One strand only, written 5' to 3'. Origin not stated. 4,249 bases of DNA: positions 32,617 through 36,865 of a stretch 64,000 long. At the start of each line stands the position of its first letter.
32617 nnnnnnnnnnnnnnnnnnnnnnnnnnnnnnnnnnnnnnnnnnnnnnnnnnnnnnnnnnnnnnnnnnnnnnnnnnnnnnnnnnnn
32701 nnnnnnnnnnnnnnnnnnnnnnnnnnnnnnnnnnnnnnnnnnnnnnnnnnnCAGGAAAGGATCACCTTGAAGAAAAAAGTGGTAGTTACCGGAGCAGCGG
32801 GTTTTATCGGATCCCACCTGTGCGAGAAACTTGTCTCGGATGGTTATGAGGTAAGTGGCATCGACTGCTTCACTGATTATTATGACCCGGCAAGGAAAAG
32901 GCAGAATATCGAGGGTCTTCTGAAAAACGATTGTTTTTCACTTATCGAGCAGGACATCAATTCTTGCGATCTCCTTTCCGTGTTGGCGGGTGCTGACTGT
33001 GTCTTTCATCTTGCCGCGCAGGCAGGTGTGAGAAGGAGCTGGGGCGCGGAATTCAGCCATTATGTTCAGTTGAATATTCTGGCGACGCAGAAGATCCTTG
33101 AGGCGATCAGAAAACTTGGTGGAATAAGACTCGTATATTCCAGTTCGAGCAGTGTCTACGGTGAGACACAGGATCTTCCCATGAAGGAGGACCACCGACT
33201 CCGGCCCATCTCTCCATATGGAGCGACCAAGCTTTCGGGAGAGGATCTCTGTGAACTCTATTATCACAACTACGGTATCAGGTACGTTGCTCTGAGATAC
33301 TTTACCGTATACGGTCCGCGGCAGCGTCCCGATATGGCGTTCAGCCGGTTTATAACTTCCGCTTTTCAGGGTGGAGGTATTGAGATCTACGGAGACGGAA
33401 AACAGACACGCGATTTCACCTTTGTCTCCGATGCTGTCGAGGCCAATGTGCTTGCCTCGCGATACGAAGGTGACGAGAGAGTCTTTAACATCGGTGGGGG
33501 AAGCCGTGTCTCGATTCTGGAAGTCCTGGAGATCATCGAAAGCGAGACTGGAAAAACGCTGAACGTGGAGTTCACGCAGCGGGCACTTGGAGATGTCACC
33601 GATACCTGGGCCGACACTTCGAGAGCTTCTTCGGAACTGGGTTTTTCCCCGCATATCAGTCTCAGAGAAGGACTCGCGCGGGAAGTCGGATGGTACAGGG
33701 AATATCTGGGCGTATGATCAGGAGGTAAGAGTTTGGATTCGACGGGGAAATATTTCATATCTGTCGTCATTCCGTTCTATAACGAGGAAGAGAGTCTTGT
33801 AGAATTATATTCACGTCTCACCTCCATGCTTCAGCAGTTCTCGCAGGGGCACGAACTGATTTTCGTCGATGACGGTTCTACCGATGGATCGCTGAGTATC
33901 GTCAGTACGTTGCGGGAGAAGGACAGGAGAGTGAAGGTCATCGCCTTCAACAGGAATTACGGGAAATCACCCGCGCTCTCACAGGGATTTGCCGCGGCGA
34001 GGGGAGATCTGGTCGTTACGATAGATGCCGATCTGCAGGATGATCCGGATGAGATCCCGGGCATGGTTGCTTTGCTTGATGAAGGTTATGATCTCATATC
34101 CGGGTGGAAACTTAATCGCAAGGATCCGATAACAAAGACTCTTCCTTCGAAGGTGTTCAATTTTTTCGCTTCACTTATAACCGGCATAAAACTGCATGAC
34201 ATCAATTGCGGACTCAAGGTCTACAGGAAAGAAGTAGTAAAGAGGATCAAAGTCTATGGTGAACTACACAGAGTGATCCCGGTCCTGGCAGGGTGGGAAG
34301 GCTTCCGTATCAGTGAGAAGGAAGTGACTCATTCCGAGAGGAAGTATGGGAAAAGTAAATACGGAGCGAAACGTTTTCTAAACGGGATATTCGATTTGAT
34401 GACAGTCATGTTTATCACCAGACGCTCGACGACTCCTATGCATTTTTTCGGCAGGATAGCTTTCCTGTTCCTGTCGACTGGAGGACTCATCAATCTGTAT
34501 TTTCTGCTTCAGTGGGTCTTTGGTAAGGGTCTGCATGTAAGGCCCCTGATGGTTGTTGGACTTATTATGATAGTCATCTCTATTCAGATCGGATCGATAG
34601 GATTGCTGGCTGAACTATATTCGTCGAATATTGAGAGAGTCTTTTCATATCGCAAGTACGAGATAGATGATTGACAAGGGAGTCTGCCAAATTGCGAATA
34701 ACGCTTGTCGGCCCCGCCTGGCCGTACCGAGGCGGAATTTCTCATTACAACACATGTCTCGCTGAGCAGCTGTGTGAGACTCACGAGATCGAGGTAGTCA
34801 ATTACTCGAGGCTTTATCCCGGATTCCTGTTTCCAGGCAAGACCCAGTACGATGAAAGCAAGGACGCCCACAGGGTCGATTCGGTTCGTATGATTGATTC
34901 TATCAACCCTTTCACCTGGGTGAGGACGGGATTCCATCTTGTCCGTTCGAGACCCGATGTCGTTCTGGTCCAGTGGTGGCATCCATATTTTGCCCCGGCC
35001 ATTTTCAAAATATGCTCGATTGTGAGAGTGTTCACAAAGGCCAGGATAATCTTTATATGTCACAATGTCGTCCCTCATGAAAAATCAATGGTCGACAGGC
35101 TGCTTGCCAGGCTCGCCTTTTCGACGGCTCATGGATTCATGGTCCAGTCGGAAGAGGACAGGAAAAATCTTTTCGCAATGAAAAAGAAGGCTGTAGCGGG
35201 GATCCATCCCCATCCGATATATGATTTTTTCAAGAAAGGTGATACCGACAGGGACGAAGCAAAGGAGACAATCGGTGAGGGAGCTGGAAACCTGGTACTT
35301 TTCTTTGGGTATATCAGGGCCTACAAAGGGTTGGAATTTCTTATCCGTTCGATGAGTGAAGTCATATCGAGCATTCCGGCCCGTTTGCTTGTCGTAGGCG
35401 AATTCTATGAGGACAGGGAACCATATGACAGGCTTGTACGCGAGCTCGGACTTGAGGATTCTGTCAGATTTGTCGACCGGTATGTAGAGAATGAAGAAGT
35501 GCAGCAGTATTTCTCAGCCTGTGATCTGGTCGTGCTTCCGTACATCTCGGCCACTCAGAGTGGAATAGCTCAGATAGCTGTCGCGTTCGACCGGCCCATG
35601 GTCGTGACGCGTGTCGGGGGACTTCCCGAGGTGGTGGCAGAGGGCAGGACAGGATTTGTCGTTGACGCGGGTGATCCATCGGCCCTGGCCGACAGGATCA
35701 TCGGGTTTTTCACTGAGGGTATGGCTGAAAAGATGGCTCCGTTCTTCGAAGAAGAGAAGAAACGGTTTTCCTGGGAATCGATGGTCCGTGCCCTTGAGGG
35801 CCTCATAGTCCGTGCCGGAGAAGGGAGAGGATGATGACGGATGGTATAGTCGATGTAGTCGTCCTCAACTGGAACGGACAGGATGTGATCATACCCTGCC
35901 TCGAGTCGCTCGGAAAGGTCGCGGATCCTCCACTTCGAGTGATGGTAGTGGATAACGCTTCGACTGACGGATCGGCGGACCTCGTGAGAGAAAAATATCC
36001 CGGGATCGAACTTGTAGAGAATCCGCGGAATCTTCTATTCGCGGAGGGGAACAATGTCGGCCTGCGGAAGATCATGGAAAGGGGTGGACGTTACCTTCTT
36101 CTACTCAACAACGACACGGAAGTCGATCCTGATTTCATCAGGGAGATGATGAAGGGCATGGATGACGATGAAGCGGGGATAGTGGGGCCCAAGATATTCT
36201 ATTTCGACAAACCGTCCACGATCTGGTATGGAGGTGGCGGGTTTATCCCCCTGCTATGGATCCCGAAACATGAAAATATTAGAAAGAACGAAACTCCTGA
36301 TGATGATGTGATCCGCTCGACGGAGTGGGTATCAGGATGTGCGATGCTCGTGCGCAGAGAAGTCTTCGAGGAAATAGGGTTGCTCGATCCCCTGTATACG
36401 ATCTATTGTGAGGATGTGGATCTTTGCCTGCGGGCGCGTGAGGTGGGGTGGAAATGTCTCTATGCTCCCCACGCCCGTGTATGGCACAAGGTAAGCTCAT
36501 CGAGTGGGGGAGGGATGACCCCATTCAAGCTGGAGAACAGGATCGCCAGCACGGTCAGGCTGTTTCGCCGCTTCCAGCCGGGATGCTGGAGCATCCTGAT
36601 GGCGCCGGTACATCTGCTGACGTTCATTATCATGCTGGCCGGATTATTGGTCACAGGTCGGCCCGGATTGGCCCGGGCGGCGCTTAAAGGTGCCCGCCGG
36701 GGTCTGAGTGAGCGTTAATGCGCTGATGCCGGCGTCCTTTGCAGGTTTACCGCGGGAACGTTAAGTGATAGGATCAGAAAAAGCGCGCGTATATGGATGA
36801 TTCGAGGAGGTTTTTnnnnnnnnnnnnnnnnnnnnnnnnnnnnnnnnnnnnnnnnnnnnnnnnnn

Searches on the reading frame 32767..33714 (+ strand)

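Call 75: search_protein_families(library=pfam, proteins=[window:32767-33714:+], max_evalue=0.00001)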
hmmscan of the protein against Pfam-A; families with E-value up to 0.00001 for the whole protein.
window:32767-33714:+ (316 aa): 8 families
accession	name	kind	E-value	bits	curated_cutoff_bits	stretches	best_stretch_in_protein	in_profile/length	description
PF16363.11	GDP_Man_Dehyd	-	4.8e-57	194.3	27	1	7-304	2-330/332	GDP-mannose 4,6 dehydratase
PF01370.27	Epimerase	-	6.7e-57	193.1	20.9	1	5-243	1-240/240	NAD dependent epimerase/dehydratase family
PF01073.25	3Beta_HSD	-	3.6e-22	79.1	22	1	6-233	1-231/280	3-beta hydroxysteroid dehydrogenase/isomerase family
PF04321.23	RmlD_sub_bind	-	1.2e-12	48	27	1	4-210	2-178/287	RmlD substrate binding domain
PF07993.18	NAD_binding_4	-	2e-10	40.7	20.1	1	7-186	1-212/258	Male sterility protein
PF02719.21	Polysacc_synt_2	-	5.5e-08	32.8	20.2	1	5-262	1-248/293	Polysaccharide biosynthesis protein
PF13460.12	NAD_binding_10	-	5.7e-07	30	27.2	1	9-143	1-115/184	NAD(P)H-binding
PF05368.20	NmrA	-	9.3e-06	25.9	27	0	1-129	1-109/298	NmrA-like family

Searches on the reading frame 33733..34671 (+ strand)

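Call 75: search_protein_families(library=pfam, proteins=[window:33733-34671:+], max_evalue=0.00001)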
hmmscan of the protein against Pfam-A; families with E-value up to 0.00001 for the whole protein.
window:33733-34671:+ (313 aa): 3 families
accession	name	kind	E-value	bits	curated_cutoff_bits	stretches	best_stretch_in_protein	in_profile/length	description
PF00535.33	Glycos_transf_2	-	7.3e-36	124.1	23.3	1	10-172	1-167/168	Glycosyl transferase family 2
PF10111.15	Glyco_tranf_2_2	-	6.8e-11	42.6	27.3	1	10-113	1-104/276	Glycosyltransferase like family 2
PF13641.12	Glyco_tranf_2_3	-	8.8e-07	29.6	27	1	9-123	3-120/230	Glycosyltransferase like family 2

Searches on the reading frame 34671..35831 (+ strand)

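Call 75: search_protein_families(library=pfam, proteins=[window:34671-35831:+], max_evalue=0.00001)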
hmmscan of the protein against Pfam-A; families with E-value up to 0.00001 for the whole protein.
window:34671-35831:+ (387 aa): 2 families
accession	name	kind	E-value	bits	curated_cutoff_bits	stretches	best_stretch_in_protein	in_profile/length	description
PF13692.12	Glyco_trans_1_4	-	6.2e-27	95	27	1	208-345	3-138/142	Glycosyl transferases group 1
PF00534.26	Glycos_transf_1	-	5.7e-21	75.3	26.4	1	196-350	4-159/172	Glycosyl transferases group 1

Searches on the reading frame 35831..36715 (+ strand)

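Call 75: search_protein_families(library=pfam, proteins=[window:35831-36715:+], max_evalue=0.00001)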
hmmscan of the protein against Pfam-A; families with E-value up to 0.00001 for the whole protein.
window:35831-36715:+ (295 aa): 4 families
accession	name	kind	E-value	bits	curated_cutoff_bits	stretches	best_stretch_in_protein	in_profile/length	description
PF00535.33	Glycos_transf_2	-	2.9e-21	76.6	23.3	1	9-183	2-168/168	Glycosyl transferase family 2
PF13641.12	Glyco_tranf_2_3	-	7.4e-17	62.6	27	1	7-223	3-215/230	Glycosyltransferase like family 2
PF13632.12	Glyco_trans_2_3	-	2e-12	47.8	27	1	89-273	2-163/198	Glycosyl transferase family group 2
PF13506.12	Glyco_transf_21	-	5e-09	36.3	21.7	1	87-222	32-157/174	Glycosyl transferase family 21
